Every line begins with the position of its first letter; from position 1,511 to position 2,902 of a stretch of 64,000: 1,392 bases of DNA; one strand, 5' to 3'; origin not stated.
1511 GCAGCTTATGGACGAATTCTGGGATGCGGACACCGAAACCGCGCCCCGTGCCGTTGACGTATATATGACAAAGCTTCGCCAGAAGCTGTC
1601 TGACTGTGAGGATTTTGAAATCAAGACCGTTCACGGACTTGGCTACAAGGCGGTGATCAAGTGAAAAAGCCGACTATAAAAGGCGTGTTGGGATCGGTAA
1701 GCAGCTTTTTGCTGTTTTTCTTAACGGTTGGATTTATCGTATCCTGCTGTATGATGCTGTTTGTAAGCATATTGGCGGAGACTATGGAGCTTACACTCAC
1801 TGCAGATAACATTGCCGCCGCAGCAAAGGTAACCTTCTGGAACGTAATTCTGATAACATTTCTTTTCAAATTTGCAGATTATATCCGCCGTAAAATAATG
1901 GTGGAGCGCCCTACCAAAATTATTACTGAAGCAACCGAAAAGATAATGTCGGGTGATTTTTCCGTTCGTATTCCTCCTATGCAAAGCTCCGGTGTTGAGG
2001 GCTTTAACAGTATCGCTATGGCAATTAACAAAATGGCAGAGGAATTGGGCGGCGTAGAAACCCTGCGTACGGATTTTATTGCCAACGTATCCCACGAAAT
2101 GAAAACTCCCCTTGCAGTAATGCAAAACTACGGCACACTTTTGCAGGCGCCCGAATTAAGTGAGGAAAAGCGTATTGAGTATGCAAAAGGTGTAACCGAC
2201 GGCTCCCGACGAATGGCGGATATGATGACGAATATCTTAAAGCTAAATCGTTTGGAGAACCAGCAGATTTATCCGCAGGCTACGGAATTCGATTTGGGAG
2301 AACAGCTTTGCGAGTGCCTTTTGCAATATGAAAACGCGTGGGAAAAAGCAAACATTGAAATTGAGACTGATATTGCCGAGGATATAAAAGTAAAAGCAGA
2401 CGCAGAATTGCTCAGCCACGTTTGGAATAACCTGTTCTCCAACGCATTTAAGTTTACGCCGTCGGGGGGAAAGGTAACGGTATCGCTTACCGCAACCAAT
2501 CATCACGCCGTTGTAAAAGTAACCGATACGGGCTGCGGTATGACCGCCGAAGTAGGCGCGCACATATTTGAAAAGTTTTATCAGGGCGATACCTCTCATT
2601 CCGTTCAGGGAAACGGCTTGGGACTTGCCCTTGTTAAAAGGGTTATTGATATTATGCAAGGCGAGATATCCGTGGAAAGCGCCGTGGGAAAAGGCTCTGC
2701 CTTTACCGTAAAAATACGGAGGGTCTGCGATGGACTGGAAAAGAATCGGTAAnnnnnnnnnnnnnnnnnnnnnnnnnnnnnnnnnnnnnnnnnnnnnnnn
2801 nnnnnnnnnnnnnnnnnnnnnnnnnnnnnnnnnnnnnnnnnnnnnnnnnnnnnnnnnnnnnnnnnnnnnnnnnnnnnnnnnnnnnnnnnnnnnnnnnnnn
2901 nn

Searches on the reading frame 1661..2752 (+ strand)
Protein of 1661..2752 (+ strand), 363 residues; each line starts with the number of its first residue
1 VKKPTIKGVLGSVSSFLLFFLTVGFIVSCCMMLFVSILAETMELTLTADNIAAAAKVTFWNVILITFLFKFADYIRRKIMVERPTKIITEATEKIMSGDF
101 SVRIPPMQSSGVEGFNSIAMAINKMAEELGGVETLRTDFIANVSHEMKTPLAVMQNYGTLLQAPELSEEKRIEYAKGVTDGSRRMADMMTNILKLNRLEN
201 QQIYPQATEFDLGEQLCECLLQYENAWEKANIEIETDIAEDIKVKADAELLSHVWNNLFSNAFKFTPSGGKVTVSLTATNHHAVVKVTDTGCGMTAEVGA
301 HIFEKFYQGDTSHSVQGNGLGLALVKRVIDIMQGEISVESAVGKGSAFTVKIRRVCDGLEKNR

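Call 93: search_protein_families(library=pfam, proteins=[window:1661-2752:+], max_evalue=0.00001)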
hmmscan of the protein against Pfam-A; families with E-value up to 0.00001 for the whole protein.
window:1661-2752:+ (363 aa): 2 families
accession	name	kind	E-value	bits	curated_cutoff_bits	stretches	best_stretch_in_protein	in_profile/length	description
PF02518.31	HATPase_c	-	2e-28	99.5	26.4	1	247-353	2-108/111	Histidine kinase-, DNA gyrase B-, and HSP90-like ATPase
PF00512.31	HisKA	-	3.5e-12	46.6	26.9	1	136-200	2-65/66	His Kinase A (phospho-acceptor) domain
